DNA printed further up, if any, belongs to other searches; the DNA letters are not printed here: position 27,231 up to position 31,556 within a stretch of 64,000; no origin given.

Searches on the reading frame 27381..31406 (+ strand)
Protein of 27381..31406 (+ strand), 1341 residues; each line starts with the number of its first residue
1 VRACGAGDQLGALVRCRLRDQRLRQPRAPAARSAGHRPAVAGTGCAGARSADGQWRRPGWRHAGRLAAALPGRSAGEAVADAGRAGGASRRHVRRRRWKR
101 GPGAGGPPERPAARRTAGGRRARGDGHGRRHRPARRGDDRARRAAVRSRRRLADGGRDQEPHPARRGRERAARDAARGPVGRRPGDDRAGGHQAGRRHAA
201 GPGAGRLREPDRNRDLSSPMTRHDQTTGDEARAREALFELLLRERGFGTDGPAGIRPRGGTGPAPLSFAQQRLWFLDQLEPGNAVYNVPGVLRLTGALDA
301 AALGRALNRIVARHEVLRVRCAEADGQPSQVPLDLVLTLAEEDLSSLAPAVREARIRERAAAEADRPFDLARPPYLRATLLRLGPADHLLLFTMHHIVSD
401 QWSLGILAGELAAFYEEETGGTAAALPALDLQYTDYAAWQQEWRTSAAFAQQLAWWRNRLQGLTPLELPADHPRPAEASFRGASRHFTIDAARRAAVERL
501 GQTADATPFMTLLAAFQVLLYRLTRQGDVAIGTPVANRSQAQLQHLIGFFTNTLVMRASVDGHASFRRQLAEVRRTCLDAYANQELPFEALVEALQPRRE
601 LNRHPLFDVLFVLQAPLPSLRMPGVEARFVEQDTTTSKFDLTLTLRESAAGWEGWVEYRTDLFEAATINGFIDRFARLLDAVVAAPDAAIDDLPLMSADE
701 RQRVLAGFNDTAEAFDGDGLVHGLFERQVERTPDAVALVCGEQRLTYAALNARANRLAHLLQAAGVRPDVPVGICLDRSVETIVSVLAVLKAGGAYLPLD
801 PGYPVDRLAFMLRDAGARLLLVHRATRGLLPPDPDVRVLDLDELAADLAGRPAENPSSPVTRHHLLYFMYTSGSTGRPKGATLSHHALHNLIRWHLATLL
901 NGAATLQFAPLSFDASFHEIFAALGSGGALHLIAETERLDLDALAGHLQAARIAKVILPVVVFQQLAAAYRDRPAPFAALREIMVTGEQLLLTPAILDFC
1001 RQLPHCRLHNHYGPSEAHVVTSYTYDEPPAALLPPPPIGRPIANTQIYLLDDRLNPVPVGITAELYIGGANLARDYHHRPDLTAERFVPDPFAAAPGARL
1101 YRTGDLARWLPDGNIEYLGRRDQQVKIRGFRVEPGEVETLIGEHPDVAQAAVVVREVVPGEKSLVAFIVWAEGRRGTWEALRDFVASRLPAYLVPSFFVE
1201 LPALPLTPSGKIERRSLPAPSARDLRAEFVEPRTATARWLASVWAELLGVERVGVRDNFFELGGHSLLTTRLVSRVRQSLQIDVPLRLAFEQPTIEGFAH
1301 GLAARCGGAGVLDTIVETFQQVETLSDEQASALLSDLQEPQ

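Call 8: search_protein_families(library=pfam, proteins=[window:27381-31406:+], max_evalue=0.00001)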
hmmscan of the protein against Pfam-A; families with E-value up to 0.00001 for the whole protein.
window:27381-31406:+ (1341 aa): 4 families
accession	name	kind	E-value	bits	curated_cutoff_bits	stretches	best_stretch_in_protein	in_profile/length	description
PF00668.25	Condensation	-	2.3e-103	346.8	30.6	1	264-703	5-454/456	Condensation domain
PF00501.34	AMP-binding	-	1.4e-79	268.2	29.9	1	725-1076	1-383/384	AMP-binding enzyme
PF00550.31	PP-binding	-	1.2e-14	54.7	20.8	1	1238-1300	1-65/67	Phosphopantetheine attachment site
PF13193.12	AMP-binding_C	-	4.2e-14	53.6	24.5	1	1136-1211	1-76/76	AMP-binding enzyme C-terminal domain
